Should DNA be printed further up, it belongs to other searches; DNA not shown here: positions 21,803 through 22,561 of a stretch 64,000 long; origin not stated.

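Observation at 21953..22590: VbhA-type antitoxin translationally coupled to an Rv2179c-like DEDDh exonuclease instead of a Fic toxin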

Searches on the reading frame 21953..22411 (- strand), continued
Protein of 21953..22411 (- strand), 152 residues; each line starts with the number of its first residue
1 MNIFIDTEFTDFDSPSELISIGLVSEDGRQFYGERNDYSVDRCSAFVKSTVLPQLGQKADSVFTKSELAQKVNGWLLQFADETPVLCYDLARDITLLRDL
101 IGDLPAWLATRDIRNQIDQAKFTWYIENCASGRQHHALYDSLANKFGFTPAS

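Call 63: get_annotated_region(hit=H24, flank=6000)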
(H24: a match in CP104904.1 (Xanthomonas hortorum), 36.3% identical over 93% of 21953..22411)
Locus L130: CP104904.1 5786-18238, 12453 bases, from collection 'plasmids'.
description: Xanthomonas hortorum pv. pelargonii strain OSU778 plasmid p66_OSU778, complete sequence
organism: Xanthomonas hortorum (NCBI taxid 453602)
taxonomy: Bacteria; Pseudomonadota; Gammaproteobacteria; Lysobacterales; Lysobacteraceae; Xanthomonas; Xanthomonas hortorum
host: -; source: geranium,cell culture,leaf sample; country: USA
typing (MOB-suite, as given by PLSDB): mobilizable; replicon rep_cluster_156; relaxase MOBQ
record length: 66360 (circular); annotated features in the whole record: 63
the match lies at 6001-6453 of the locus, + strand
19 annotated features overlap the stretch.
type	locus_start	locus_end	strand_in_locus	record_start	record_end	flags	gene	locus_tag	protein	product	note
CDS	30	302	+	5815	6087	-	-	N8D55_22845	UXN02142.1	hypothetical protein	-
CDS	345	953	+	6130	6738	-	-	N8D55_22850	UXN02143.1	replication protein RepA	-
CDS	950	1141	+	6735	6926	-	-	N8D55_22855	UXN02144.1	hypothetical protein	-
CDS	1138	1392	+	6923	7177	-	-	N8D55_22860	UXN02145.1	replication protein RepA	-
CDS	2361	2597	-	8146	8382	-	-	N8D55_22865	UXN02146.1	hypothetical protein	-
CDS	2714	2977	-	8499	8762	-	-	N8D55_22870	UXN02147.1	plasmid mobilization protein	-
CDS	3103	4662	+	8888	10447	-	-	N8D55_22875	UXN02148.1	MobA/MobL family protein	-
CDS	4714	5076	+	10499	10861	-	-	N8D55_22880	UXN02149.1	hypothetical protein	-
CDS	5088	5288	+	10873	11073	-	-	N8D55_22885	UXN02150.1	ribbon-helix-helix domain-containing protein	-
CDS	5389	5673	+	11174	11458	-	-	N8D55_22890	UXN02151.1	hypothetical protein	-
CDS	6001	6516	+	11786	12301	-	-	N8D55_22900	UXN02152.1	3'-5' exoribonuclease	-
CDS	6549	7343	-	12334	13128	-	-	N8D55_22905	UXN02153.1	DotA/TraY family protein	-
CDS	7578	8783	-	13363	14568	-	-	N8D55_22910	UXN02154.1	DotA/TraY family protein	-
CDS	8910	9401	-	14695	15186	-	-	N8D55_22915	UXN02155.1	hypothetical protein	-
CDS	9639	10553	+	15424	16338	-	-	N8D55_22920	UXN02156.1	hypothetical protein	-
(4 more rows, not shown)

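Call 65: get_annotated_region(hit=H14, flank=4500)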
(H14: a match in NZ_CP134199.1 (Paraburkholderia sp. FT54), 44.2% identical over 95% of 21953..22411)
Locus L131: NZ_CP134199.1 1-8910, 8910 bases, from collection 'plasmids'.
description: Paraburkholderia sp. FT54 plasmid unnamed2, complete sequence
organism: Paraburkholderia sp. FT54 (NCBI taxid 3074437)
taxonomy: Bacteria; Pseudomonadota; Betaproteobacteria; Burkholderiales; Burkholderiaceae; Paraburkholderia; Paraburkholderia sp. FT54
host: -; source: single cell,Rhizosphere soil of Tomato; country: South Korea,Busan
typing (MOB-suite, as given by PLSDB): non-mobilizable
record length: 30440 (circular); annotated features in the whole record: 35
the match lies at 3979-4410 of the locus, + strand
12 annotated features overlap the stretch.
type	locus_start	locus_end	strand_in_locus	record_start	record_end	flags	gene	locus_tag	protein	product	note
CDS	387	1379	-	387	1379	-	-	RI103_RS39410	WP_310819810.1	hypothetical protein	-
CDS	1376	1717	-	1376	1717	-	-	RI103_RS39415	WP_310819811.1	hypothetical protein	-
CDS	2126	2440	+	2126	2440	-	-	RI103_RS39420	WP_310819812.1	hypothetical protein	-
CDS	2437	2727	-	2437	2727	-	-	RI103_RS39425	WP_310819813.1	helix-turn-helix transcriptional regulator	-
CDS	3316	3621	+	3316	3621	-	-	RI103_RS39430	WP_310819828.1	HigA family addiction module antitoxin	-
CDS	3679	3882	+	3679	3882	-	-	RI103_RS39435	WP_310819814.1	hypothetical protein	-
CDS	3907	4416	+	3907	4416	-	-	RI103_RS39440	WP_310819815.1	3'-5' exoribonuclease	-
CDS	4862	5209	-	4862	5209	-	-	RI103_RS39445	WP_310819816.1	hypothetical protein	-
CDS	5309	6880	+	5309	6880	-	-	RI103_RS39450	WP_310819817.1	recombinase family protein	GO:0006310 - DNA recombination [Evidence IEA]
CDS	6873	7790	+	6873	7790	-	-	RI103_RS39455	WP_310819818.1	plasmid partitioning protein RepB C-terminal domain-containing protein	-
CDS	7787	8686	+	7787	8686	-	-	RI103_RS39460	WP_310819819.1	plasmid partitioning protein RepB C-terminal domain-containing protein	-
CDS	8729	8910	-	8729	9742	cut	-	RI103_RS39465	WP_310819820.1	P63C domain-containing protein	-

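Call 66: get_annotated_region(hit=H30, flank=4500)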
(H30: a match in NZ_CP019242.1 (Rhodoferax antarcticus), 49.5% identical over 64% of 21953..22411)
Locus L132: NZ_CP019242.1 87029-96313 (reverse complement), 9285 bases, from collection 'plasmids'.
description: Rhodoferax antarcticus strain DSMZ24876 plasmid unnamed2
organism: Rhodoferax antarcticus (NCBI taxid 81479)
taxonomy: Bacteria; Pseudomonadota; Betaproteobacteria; Burkholderiales; Comamonadaceae; Rhodoferax; Rhodoferax antarcticus
host: -; source: Whole organism,environment; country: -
typing (MOB-suite, as given by PLSDB): mobilizable; relaxase MOBP
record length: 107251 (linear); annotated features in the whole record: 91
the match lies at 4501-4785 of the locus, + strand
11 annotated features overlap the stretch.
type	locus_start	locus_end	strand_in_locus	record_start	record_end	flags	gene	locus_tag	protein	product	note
CDS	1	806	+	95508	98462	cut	-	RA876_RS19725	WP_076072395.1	relaxase/mobilization nuclease domain-containing protein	-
CDS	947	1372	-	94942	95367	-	-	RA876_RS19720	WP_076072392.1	DUF2442 domain-containing protein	-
CDS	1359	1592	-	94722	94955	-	-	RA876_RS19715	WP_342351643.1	DUF4160 domain-containing protein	-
CDS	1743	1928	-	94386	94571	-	-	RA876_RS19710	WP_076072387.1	hypothetical protein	-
CDS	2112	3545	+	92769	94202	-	-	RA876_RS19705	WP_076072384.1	AAA family ATPase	-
CDS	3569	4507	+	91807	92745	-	-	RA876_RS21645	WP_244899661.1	HAD domain-containing protein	-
CDS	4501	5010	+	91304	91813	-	-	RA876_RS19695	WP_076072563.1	3'-5' exoribonuclease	-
CDS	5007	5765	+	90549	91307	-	-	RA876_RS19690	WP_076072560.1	metallophosphoesterase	-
CDS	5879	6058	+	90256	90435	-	-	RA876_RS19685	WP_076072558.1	hypothetical protein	-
CDS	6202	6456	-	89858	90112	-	-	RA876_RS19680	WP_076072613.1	hypothetical protein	-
CDS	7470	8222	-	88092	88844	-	-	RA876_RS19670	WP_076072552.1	DUF4113 domain-containing protein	-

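Call 79: predict_structure(alignment_id=A1)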
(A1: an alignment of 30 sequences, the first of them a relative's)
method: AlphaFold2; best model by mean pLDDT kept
length: 152 residues; sequences in the alignment: 30
mean_pLDDT: 95.8   pTM: 0.90
mean pLDDT of the five models: 95.8, 95.8, 95.8, 95.1, 94.9
residues with pLDDT >= 90: 139; 70-90: 12; 50-70: 1; < 50: 0
segments of 3 or more residues with pLDDT < 50: none
pLDDT, mean of each block of 10 residues (from residue 1): 98 90 98 97 95 94 99 98 98 98 98 97 94 89 97 74
secondary structure, 60 per line:
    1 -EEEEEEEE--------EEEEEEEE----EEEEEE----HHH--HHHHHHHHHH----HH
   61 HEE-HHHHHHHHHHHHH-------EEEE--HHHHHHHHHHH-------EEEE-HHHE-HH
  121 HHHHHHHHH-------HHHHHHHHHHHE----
elements in order: E2-9 E18-25 E30-35 H45-54 H65-77 E85-88 H91-101 E109-112 H119-129 H137-147

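Call 82: fold_search(model_id=the predicted structure, library=pdb)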
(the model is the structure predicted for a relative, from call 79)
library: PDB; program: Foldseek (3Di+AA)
matches with E <= 10: 604; with E <= 0.001: 37
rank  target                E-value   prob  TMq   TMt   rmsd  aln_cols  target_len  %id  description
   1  6s0m_B                3.8e-10  1.00  0.78  0.76   3.7       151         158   27  Structural and dynamic studies provide insights into specificity and allosteric regulation of Ribonuclease AS, a key e (released 2019-08-28)
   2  6s0m_A                4.1e-10  1.00  0.78  0.75   4.5       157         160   27  Structural and dynamic studies provide insights into specificity and allosteric regulation of Ribonuclease AS, a key e (released 2019-08-28)
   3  4oke_B                6.0e-10  1.00  0.79  0.77   4.4       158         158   26  Structure of RNase AS, a polyadenylate-specific exoribonuclease affecting mycobacterial virulence in vivo (released 2014-05-21)
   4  4oke_A                1.2e-09  1.00  0.78  0.74   4.5       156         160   27  Structure of RNase AS, a polyadenylate-specific exoribonuclease affecting mycobacterial virulence in vivo (released 2014-05-21)
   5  4hvj_A                3.1e-09  1.00  0.72  0.71   5.6       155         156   28  Crystal structure of a putative uncharacterized protein from Mycobacterium tuberculosis in complex with AMP (released 2012-11-28)
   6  4hec_A                5.2e-09  1.00  0.72  0.71   5.3       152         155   28  Crystal structure of a putative uncharacterized protein from Mycobacterium tuberculosis (released 2012-10-17)
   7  4hec_B                8.2e-09  1.00  0.76  0.71   4.7       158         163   26  Crystal structure of a putative uncharacterized protein from Mycobacterium tuberculosis (released 2012-10-17)
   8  3nh0_A                3.5e-05  1.00  0.58  0.45   5.5       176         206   14  Crystal structure of RNase T in complex with a non-preferred ssDNA (AAC) (released 2011-02-16)
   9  3ngz_B                4.6e-05  1.00  0.57  0.45   5.6       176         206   13  Crystal structure of RNase T in complex with a non-preferred ssDNA (GC) with one Mg in the active site (released 2011-02-16)
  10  3v9u_B                5.2e-05  1.00  0.64  0.49   5.1       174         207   12  Crystal structure of RNase T in complex with a preferred ssDNA (AAT) with two Mg in the active site (released 2012-07-11)
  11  3ngy_B                1.1e-04  1.00  0.58  0.46   5.7       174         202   14  Crystal structure of RNase T (E92G mutant) (released 2011-02-16)
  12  3v9w_B                1.7e-04  1.00  0.59  0.47   5.2       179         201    9  Crystal structure of RNase T in complex with a preferred ssDNA (TTA) with two Mg in the active site (released 2012-07-11)
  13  9mrc                  1.8e-04  1.00  0.63  0.52   4.8       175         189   15  Crystal Structure of TREX1 Homolog Plex9.1 (released 2025-01-15)
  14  3nh2_B                1.9e-04  1.00  0.57  0.45   5.6       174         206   13  Crystal structure of RNase T in complex with a stem DNA with a 3' overhang (released 2011-02-16)
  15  3v9w_A                2.1e-04  1.00  0.55  0.44   5.8       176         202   13  Crystal structure of RNase T in complex with a preferred ssDNA (TTA) with two Mg in the active site (released 2012-07-11)
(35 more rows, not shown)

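Call 91: search_protein_families(library=pfam, proteins=[L048:1809-2165:+, L048:2255-4195:+, L048:4282-5985:+, L075:1126-3165:+, L075:3129-5903:+, L048:213-650:+, L048:665-1762:-], max_evalue=0.001)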
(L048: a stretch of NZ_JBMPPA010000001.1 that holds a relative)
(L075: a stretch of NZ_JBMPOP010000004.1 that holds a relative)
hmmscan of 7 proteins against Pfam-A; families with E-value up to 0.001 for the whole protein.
L048:1809-2165:+ (118 aa): 0 families

L048:2255-4195:+ (646 aa): 2 families
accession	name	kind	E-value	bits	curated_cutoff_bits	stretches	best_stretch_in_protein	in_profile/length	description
PF02086.21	MethyltransfD12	-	2e-86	290.3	22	2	34-272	1-251/253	D12 class N6 adenine-specific DNA methyltransferase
PF03602.21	Cons_hypoth95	-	4.4e-06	26.9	24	0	182-208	96-124/182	Conserved hypothetical protein 95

L048:4282-5985:+ (567 aa): 1 family
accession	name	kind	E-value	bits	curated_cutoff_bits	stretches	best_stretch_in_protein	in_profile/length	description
PF09491.16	RE_AlwI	-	1.8e-134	449.5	23.1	1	96-518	16-441/441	AlwI restriction endonuclease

L075:1126-3165:+ (679 aa): 1 family
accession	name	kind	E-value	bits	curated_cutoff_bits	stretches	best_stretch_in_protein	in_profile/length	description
PF01555.25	N6_N4_Mtase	-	1.4e-34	120.5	26.7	1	154-516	1-205/221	DNA methylase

L075:3129-5903:+ (924 aa): 4 families
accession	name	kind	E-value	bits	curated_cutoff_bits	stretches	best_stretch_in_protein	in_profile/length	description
PF04851.21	ResIII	-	1.7e-10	41.5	22.5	1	26-199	2-163/164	Type III restriction enzyme, res subunit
PF00270.35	DEAD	-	3.4e-07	30.6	26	1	46-201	13-162/167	DEAD/DEAH box helicase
PF13481.12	AAA_25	-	8.8e-05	22.6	27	1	48-111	34-98/195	AAA domain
PF13191.12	AAA_16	-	0.00031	21.7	32.6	1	34-170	11-142/167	AAA ATPase domain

L048:213-650:+ (145 aa): 0 families

L048:665-1762:- (365 aa): 2 families
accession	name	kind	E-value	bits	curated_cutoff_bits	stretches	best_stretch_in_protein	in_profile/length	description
PF12762.13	DDE_Tnp_IS1595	-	2.5e-43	148.1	27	1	163-323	1-153/153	ISXO2-like transposase domain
PF12760.12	Zn_ribbon_IS1595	-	1.9e-17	63.4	25.4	1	48-95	2-46/46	Transposase zinc-ribbon domain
